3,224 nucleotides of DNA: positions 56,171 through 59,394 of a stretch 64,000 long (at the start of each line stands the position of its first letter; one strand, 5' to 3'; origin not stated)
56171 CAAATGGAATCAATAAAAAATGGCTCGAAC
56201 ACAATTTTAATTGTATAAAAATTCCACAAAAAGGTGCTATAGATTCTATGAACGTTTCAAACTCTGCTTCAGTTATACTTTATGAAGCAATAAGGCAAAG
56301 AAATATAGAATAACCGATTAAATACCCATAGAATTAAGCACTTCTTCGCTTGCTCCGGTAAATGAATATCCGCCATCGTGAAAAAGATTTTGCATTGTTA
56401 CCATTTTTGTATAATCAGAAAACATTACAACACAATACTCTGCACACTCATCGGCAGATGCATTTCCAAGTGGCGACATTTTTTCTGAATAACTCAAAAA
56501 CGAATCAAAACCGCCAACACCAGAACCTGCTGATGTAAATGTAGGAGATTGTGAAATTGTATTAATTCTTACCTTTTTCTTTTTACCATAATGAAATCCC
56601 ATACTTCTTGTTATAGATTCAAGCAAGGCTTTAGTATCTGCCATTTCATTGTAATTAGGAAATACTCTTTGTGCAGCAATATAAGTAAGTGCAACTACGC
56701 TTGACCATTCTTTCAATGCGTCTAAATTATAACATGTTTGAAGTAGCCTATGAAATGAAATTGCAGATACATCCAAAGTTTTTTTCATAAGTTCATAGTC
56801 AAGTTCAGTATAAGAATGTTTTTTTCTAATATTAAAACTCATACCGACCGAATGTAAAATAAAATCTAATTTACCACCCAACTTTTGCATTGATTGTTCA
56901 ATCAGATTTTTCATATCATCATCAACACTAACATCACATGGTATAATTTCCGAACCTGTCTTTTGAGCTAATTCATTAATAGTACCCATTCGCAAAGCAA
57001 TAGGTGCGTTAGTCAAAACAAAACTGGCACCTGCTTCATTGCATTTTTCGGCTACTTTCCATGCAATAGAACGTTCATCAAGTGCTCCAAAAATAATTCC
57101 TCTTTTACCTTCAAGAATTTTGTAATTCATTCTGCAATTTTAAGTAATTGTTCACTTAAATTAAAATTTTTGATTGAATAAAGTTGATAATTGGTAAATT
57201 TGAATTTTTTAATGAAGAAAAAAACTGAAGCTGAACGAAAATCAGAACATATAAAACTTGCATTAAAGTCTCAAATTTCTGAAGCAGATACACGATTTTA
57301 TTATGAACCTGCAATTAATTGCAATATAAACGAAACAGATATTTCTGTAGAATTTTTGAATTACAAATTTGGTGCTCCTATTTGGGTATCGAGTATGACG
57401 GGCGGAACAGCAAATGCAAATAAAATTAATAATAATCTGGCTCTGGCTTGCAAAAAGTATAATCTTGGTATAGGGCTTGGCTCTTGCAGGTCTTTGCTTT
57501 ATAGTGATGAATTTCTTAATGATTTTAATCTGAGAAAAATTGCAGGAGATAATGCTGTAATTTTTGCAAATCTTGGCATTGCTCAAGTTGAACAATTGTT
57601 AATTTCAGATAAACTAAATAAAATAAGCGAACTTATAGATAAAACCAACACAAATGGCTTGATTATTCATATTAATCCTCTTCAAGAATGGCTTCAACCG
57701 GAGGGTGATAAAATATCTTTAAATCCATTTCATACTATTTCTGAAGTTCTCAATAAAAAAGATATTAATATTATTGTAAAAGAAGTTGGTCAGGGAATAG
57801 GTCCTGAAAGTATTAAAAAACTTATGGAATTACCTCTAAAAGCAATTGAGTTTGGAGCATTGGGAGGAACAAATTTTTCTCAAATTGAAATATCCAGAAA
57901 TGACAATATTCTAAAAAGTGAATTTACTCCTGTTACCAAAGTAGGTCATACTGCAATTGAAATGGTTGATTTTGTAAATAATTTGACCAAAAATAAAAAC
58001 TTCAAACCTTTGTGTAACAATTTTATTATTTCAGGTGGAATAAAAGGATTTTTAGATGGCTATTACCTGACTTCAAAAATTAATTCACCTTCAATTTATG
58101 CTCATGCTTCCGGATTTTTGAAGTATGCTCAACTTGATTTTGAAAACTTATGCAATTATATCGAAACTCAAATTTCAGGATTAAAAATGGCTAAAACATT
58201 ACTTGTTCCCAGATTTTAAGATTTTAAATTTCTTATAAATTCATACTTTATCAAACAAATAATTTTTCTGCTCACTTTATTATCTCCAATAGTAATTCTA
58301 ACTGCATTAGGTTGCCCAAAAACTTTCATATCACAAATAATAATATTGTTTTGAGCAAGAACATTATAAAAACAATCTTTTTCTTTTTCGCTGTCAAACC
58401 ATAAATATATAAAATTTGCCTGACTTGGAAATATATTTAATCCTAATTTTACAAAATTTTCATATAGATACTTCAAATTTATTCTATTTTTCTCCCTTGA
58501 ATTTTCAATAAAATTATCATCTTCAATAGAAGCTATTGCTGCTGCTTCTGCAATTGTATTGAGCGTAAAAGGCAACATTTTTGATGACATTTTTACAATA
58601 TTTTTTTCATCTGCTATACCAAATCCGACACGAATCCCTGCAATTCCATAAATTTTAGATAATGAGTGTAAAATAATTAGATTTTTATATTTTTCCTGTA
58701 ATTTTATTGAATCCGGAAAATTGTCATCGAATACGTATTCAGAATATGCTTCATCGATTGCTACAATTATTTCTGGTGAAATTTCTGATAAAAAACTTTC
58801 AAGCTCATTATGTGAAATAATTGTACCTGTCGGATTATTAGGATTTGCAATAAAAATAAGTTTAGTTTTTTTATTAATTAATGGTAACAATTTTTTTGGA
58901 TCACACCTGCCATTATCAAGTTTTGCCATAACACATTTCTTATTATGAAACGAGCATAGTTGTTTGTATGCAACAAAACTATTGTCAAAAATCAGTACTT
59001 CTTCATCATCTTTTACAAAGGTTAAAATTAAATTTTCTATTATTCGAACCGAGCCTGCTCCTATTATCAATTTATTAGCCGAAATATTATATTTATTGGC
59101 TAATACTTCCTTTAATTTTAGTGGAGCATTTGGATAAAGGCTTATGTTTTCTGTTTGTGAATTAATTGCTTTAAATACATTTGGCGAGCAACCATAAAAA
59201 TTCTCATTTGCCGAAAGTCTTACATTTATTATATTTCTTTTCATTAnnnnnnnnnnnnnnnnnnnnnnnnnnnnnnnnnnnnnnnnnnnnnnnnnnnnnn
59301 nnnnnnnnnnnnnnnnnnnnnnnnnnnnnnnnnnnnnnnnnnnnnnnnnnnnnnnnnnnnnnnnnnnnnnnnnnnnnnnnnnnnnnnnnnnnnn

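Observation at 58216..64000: Tightly packed redox operon: GltD-like Fe-S flavoprotein, POR-gamma/IorB-like protein, three-subunit molybdenum hydroxylase and HisC-family aminotransferase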

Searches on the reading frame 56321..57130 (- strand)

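Call 87: search_protein_families(library=ncbifam, proteins=[P0543, P0545, P0547], max_evalue=1e-20)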
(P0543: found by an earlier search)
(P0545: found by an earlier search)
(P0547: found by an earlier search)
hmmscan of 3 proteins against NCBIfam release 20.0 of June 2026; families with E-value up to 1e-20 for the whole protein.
P0543 (1126 aa): 16 families
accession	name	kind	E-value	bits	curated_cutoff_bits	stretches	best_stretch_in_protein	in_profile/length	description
TIGR03336.1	IOR_alpha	equivalog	1.6e-178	594.8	650.9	1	18-621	3-572/595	indolepyruvate ferredoxin oxidoreductase subunit alpha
NF009410.0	PRK12771.1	subfamily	5e-82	276.3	516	1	636-1116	48-561/566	NAD(P)-binding protein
NF009454.0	PRK12814.1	equivalog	1.2e-67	228.7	916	1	641-1030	107-504/657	putative NADPH-dependent glutamate synthase small subunit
TIGR03315.1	Se_ygfK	equivalog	4e-62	209.9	835.3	1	584-1114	393-901/1012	putative selenate reductase subunit YgfK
NF010590.0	PRK13984.1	equivalog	1.8e-61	208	946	1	640-1028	200-608/611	putative oxidoreductase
TIGR01316.1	gltA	equivalog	3.1e-55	187.7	471.75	1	625-1026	25-449/449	NADPH-dependent glutamate synthase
NF009414.0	PRK12778.1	equivalog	1.4e-51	175.6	1103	1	614-1027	317-750/752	bifunctional dihydroorotate dehydrogenase B NAD binding subunit/NADPH-dependent glutamate synthase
TIGR01317.1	GOGAT_sm_gam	subfamily_domain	1.4e-46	159.3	447.7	1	641-882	57-304/485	glutamate synthase small subunit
NF009409.0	PRK12770.1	subfamily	4.5e-46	157.5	343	1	722-1029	12-353/360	putative glutamate synthase subunit beta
TIGR01318.1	gltD_gamma_fam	subfamily_domain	8.8e-43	146.5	482.95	1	642-1027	54-466/467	glutamate synthase, small subunit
NF009413.0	PRK12775.1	equivalog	3.6e-39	134.3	1895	1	642-1031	345-759/1006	putative trifunctional 2-polyprenylphenol hydroxylase/glutamate synthase subunit beta/ferritin domain-containing protein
NF009408.0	PRK12769.1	equivalog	4.2e-39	134.2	1003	1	650-1028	248-653/659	formate-dependent uric acid utilization protein AegA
NF045663.1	diclust_near_Sec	equivalog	1.2e-34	119.5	530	1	627-828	10-203/759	pyridine nucleotide-disulfide oxidoreductase/dicluster-binding protein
NF009451.0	PRK12809.1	equivalog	4e-33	114.6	1154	1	642-934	223-523/639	formate-dependent uric acid utilization protein YgfT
NF009589.0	PRK13030.1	subfamily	5.1e-32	110.5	816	1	125-525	146-553/1170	indolepyruvate ferredoxin oxidoreductase family protein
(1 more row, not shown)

P0545 (401 aa): 5 families
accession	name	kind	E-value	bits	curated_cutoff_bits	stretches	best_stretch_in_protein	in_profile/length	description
NF052585.1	SucGlutTfsCaiB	equivalog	3.7e-56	190.4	750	1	5-385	11-388/394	succinate--glutarate CoA-transferase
NF003809.0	PRK05398.1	subfamily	3e-40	138.1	442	1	5-207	8-203/416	formyl-CoA transferase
TIGR03253.1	oxalate_frc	equivalog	1.1e-37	129.7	504.2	1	5-206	7-201/416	formyl-CoA transferase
NF008511.0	PRK11430.1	equivalog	1.1e-35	123.4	522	1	7-332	15-330/381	CoA:oxalate CoA-transferase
NF041294.1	Scnl_mescCoAtase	equivalog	4.5e-32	111.6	700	1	4-382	6-380/381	succinyl-CoA:mesaconate CoA-transferase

P0547 (536 aa): 4 families
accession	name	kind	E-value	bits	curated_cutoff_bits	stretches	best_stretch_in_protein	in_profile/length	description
TIGR00641.1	acid_CoA_mut_N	subfamily_domain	8.9e-178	591.8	303.8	1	17-534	4-526/528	methylmalonyl-CoA mutase N-terminal domain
NF006944.0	PRK09426.1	equivalog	4.5e-153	510.8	876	1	7-532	28-553/721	methylmalonyl-CoA mutase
NF045497.1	IsobCoAmut_IcmF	equivalog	9.3e-82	275.3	1500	1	29-531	544-1073/1076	fused isobutyryl-CoA mutase/GTPase IcmF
TIGR00642.1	mmCoA_mut_beta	equivalog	9e-40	136.5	617.25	1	114-448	123-451/620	methylmalonyl-CoA mutase small subunit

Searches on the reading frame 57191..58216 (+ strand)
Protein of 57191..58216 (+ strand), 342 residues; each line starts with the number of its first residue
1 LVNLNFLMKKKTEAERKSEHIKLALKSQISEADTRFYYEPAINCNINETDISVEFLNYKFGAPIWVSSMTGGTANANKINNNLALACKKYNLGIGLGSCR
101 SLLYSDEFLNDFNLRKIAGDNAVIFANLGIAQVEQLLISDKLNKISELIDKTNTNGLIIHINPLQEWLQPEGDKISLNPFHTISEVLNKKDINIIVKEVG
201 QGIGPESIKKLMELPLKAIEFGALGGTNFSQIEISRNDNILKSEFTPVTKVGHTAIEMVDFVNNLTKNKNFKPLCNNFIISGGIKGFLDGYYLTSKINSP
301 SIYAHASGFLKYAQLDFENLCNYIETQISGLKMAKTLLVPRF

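Call 87: search_protein_families(library=ncbifam, proteins=[P0543, P0545, P0547], max_evalue=1e-20)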
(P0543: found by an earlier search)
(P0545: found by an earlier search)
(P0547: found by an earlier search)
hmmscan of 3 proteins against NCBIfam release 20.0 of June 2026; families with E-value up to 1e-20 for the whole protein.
P0543 (1126 aa): 16 families
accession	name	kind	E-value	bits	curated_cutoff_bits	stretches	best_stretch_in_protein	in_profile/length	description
TIGR03336.1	IOR_alpha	equivalog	1.6e-178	594.8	650.9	1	18-621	3-572/595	indolepyruvate ferredoxin oxidoreductase subunit alpha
NF009410.0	PRK12771.1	subfamily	5e-82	276.3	516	1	636-1116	48-561/566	NAD(P)-binding protein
NF009454.0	PRK12814.1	equivalog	1.2e-67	228.7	916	1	641-1030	107-504/657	putative NADPH-dependent glutamate synthase small subunit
TIGR03315.1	Se_ygfK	equivalog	4e-62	209.9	835.3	1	584-1114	393-901/1012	putative selenate reductase subunit YgfK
NF010590.0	PRK13984.1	equivalog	1.8e-61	208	946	1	640-1028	200-608/611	putative oxidoreductase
TIGR01316.1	gltA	equivalog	3.1e-55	187.7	471.75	1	625-1026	25-449/449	NADPH-dependent glutamate synthase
NF009414.0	PRK12778.1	equivalog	1.4e-51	175.6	1103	1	614-1027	317-750/752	bifunctional dihydroorotate dehydrogenase B NAD binding subunit/NADPH-dependent glutamate synthase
TIGR01317.1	GOGAT_sm_gam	subfamily_domain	1.4e-46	159.3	447.7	1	641-882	57-304/485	glutamate synthase small subunit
NF009409.0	PRK12770.1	subfamily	4.5e-46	157.5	343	1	722-1029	12-353/360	putative glutamate synthase subunit beta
TIGR01318.1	gltD_gamma_fam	subfamily_domain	8.8e-43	146.5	482.95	1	642-1027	54-466/467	glutamate synthase, small subunit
NF009413.0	PRK12775.1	equivalog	3.6e-39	134.3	1895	1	642-1031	345-759/1006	putative trifunctional 2-polyprenylphenol hydroxylase/glutamate synthase subunit beta/ferritin domain-containing protein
NF009408.0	PRK12769.1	equivalog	4.2e-39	134.2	1003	1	650-1028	248-653/659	formate-dependent uric acid utilization protein AegA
NF045663.1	diclust_near_Sec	equivalog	1.2e-34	119.5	530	1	627-828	10-203/759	pyridine nucleotide-disulfide oxidoreductase/dicluster-binding protein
NF009451.0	PRK12809.1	equivalog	4e-33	114.6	1154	1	642-934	223-523/639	formate-dependent uric acid utilization protein YgfT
NF009589.0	PRK13030.1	subfamily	5.1e-32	110.5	816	1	125-525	146-553/1170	indolepyruvate ferredoxin oxidoreductase family protein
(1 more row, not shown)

P0545 (401 aa): 5 families
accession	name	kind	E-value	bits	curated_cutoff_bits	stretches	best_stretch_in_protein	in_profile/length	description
NF052585.1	SucGlutTfsCaiB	equivalog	3.7e-56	190.4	750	1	5-385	11-388/394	succinate--glutarate CoA-transferase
NF003809.0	PRK05398.1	subfamily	3e-40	138.1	442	1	5-207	8-203/416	formyl-CoA transferase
TIGR03253.1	oxalate_frc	equivalog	1.1e-37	129.7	504.2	1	5-206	7-201/416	formyl-CoA transferase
NF008511.0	PRK11430.1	equivalog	1.1e-35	123.4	522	1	7-332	15-330/381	CoA:oxalate CoA-transferase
NF041294.1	Scnl_mescCoAtase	equivalog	4.5e-32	111.6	700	1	4-382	6-380/381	succinyl-CoA:mesaconate CoA-transferase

P0547 (536 aa): 4 families
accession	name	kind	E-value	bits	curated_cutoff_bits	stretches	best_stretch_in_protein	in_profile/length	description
TIGR00641.1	acid_CoA_mut_N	subfamily_domain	8.9e-178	591.8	303.8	1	17-534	4-526/528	methylmalonyl-CoA mutase N-terminal domain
NF006944.0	PRK09426.1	equivalog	4.5e-153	510.8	876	1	7-532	28-553/721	methylmalonyl-CoA mutase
NF045497.1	IsobCoAmut_IcmF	equivalog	9.3e-82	275.3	1500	1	29-531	544-1073/1076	fused isobutyryl-CoA mutase/GTPase IcmF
TIGR00642.1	mmCoA_mut_beta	equivalog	9e-40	136.5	617.25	1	114-448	123-451/620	methylmalonyl-CoA mutase small subunit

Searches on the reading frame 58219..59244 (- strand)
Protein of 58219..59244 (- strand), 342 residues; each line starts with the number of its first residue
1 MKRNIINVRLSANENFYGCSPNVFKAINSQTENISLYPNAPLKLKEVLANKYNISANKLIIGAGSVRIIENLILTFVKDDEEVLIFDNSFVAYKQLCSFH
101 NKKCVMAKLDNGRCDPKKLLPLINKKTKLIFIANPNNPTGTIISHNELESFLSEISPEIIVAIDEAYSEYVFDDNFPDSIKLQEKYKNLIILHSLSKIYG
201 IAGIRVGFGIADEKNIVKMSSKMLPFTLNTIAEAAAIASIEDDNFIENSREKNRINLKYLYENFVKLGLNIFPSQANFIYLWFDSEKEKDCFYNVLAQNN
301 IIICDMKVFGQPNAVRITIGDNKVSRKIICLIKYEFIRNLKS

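Call 4: search_protein_families(library=pfam, proteins=[window:58219-59244:-], max_evalue=0.01)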
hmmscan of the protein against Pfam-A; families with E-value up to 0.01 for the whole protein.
window:58219-59244:- (342 aa): 4 families
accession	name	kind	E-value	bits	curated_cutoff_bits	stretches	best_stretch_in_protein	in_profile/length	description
PF00155.27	Aminotran_1_2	-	8.4e-51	173.7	19.7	1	8-324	4-353/361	Aminotransferase class I and II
PF04864.19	Alliinase_C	-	5.5e-06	26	22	1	56-219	66-216/363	Allinase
PF00266.25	Aminotran_5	-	6.1e-06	25.9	21.5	1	77-166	85-177/371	Aminotransferase class-V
PF01053.26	Cys_Met_Meta_PP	-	0.00065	18.8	27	1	69-167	80-176/381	Cys/Met metabolism PLP-dependent enzyme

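Call 5: search_protein_families(library=ncbifam, proteins=[window:58219-59244:-], max_evalue=0.001)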
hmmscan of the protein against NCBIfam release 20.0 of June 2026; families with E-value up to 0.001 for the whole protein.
window:58219-59244:- (342 aa): 69 families (the best 25 are shown)
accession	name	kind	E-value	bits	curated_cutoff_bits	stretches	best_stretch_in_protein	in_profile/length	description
TIGR01141.1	hisC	equivalog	1.4e-79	267.6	276.55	1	7-331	22-345/349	histidinol-phosphate transaminase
NF002878.0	PRK03321.1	subfamily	4.4e-70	236.2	374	1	7-330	24-343/352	histidinol-phosphate transaminase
NF003496.0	PRK05166.1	equivalog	6.6e-56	189.6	540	1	9-327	40-361/373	histidinol-phosphate transaminase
TIGR01140.1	L_thr_O3P_dcar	equivalog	1.3e-49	169.2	290.55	1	10-325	22-323/331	threonine-phosphate decarboxylase CobD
NF006580.0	PRK09105.1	subfamily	1e-42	146.3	444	1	6-322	47-357/375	pyridoxal phosphate-dependent aminotransferase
NF006014.0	PRK08153.1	equivalog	5.7e-42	143.9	510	1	5-322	33-350/370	pyridoxal phosphate-dependent aminotransferase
NF002877.0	PRK03317.1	equivalog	3.3e-38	131.4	409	1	6-323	32-354/374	histidinol-phosphate transaminase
NF051461.1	pyoverd_PtaA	equivalog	3.2e-34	118.2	500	1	7-323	36-347/359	pyoverdine biosynthesis transaminase PtaA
NF041364.1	GntC_guanitoxin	equivalog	7.8e-33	113.8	415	1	42-321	40-341/356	guanitoxin biosynthesis PLP-dependent (S)-gamma-hydroxy-L-arginine cyclodehydratase GntC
NF041091.1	asp_aminotase_Arch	equivalog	2.3e-32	112.3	550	1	49-318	80-356/376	aspartate aminotransferase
NF002726.0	PRK02610.1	equivalog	1.5e-29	103.1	391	1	46-333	81-366/374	histidinol-phosphate transaminase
NF005305.0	PRK06836.1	equivalog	4.8e-28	98.5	376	1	51-318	93-372/396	pyridoxal phosphate-dependent aminotransferase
NF005744.0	PRK07568.1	subfamily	1.5e-26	93.2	389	1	50-268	82-309/398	pyridoxal phosphate-dependent aminotransferase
NF006225.0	PRK08354.1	equivalog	4.4e-26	92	288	1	32-333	40-313/318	putative aminotransferase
NF006756.0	PRK09276.1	subfamily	2.8e-25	89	507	1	59-312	96-359/387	LL-diaminopimelate aminotransferase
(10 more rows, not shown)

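Call 79: search_solved_structures(query=window:58219-59244:-, max_evalue=1e-15, show_alignments=0)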
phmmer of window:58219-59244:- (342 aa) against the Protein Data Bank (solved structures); distinct sequences matched with E-value up to 1e-15: 22.
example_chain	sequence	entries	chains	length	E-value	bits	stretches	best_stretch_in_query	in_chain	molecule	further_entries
3ffh_A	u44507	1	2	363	7.6e-46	160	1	8-332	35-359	Histidinol-phosphate aminotransferase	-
3get_A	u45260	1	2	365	3.2e-44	154.6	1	8-327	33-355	Histidinol-phosphate aminotransferase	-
4r2n_A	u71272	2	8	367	4e-42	147.7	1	8-303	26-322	Putative phenylalanine aminotransferase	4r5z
3ly1_A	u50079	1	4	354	7e-27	97.6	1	8-280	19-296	Putative histidinol-phosphate aminotransferase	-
8bj1_A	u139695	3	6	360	3.1e-26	95.5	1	8-320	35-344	histidinol-phosphate aminotransferase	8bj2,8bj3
8bj4_A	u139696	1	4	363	3.2e-26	95.5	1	8-320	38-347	histidinol-phosphate aminotransferase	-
3ftb_A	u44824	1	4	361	2.7e-24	89.1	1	11-333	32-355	Histidinol-phosphate aminotransferase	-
3hdo_A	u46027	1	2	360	2.7e-24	89.1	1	8-328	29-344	Histidinol-phosphate aminotransferase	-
3cq5_A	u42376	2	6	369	5.9e-22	81.4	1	6-320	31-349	Histidinol-phosphate aminotransferase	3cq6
3cq4_A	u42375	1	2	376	6.2e-22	81.4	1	6-320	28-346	Histidinol-phosphate aminotransferase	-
1h1c_A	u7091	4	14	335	2.1e-21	79.6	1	22-325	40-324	HISTIDINOL-PHOSPHATE AMINOTRANSFERASE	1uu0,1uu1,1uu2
2f8j_A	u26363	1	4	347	2.4e-21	79.4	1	22-325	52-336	Histidinol-phosphate aminotransferase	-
1o4s_A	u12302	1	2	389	7.9e-21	77.7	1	51-321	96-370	Aspartate aminotransferase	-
6oux_A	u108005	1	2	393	2.6e-20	76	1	28-289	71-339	Threonine phosphate decarboxylase-like enzyme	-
1fg3_A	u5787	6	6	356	5.5e-20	75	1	32-335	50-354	HISTIDINOL PHOSPHATE AMINOTRANSFERASE | HISTIDINOL-PHOSPHATE AMINOTRANSFERASE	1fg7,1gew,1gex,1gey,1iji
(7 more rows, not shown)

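Call 87: search_protein_families(library=ncbifam, proteins=[P0543, P0545, P0547], max_evalue=1e-20)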
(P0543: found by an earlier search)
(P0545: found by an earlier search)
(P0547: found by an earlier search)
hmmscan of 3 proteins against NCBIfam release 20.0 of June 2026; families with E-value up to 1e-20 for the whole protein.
P0543 (1126 aa): 16 families
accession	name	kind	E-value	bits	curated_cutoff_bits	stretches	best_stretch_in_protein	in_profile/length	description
TIGR03336.1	IOR_alpha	equivalog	1.6e-178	594.8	650.9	1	18-621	3-572/595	indolepyruvate ferredoxin oxidoreductase subunit alpha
NF009410.0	PRK12771.1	subfamily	5e-82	276.3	516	1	636-1116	48-561/566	NAD(P)-binding protein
NF009454.0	PRK12814.1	equivalog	1.2e-67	228.7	916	1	641-1030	107-504/657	putative NADPH-dependent glutamate synthase small subunit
TIGR03315.1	Se_ygfK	equivalog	4e-62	209.9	835.3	1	584-1114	393-901/1012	putative selenate reductase subunit YgfK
NF010590.0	PRK13984.1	equivalog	1.8e-61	208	946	1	640-1028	200-608/611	putative oxidoreductase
TIGR01316.1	gltA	equivalog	3.1e-55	187.7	471.75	1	625-1026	25-449/449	NADPH-dependent glutamate synthase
NF009414.0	PRK12778.1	equivalog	1.4e-51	175.6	1103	1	614-1027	317-750/752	bifunctional dihydroorotate dehydrogenase B NAD binding subunit/NADPH-dependent glutamate synthase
TIGR01317.1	GOGAT_sm_gam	subfamily_domain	1.4e-46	159.3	447.7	1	641-882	57-304/485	glutamate synthase small subunit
NF009409.0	PRK12770.1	subfamily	4.5e-46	157.5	343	1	722-1029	12-353/360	putative glutamate synthase subunit beta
TIGR01318.1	gltD_gamma_fam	subfamily_domain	8.8e-43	146.5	482.95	1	642-1027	54-466/467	glutamate synthase, small subunit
NF009413.0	PRK12775.1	equivalog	3.6e-39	134.3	1895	1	642-1031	345-759/1006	putative trifunctional 2-polyprenylphenol hydroxylase/glutamate synthase subunit beta/ferritin domain-containing protein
NF009408.0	PRK12769.1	equivalog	4.2e-39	134.2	1003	1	650-1028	248-653/659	formate-dependent uric acid utilization protein AegA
NF045663.1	diclust_near_Sec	equivalog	1.2e-34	119.5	530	1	627-828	10-203/759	pyridine nucleotide-disulfide oxidoreductase/dicluster-binding protein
NF009451.0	PRK12809.1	equivalog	4e-33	114.6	1154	1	642-934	223-523/639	formate-dependent uric acid utilization protein YgfT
NF009589.0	PRK13030.1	subfamily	5.1e-32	110.5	816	1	125-525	146-553/1170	indolepyruvate ferredoxin oxidoreductase family protein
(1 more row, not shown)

P0545 (401 aa): 5 families
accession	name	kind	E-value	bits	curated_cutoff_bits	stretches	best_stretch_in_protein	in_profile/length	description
NF052585.1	SucGlutTfsCaiB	equivalog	3.7e-56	190.4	750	1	5-385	11-388/394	succinate--glutarate CoA-transferase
NF003809.0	PRK05398.1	subfamily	3e-40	138.1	442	1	5-207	8-203/416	formyl-CoA transferase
TIGR03253.1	oxalate_frc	equivalog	1.1e-37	129.7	504.2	1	5-206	7-201/416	formyl-CoA transferase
NF008511.0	PRK11430.1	equivalog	1.1e-35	123.4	522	1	7-332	15-330/381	CoA:oxalate CoA-transferase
NF041294.1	Scnl_mescCoAtase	equivalog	4.5e-32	111.6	700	1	4-382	6-380/381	succinyl-CoA:mesaconate CoA-transferase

P0547 (536 aa): 4 families
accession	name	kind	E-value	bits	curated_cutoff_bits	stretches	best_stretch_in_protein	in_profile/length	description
TIGR00641.1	acid_CoA_mut_N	subfamily_domain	8.9e-178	591.8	303.8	1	17-534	4-526/528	methylmalonyl-CoA mutase N-terminal domain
NF006944.0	PRK09426.1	equivalog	4.5e-153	510.8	876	1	7-532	28-553/721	methylmalonyl-CoA mutase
NF045497.1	IsobCoAmut_IcmF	equivalog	9.3e-82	275.3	1500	1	29-531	544-1073/1076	fused isobutyryl-CoA mutase/GTPase IcmF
TIGR00642.1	mmCoA_mut_beta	equivalog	9e-40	136.5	617.25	1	114-448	123-451/620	methylmalonyl-CoA mutase small subunit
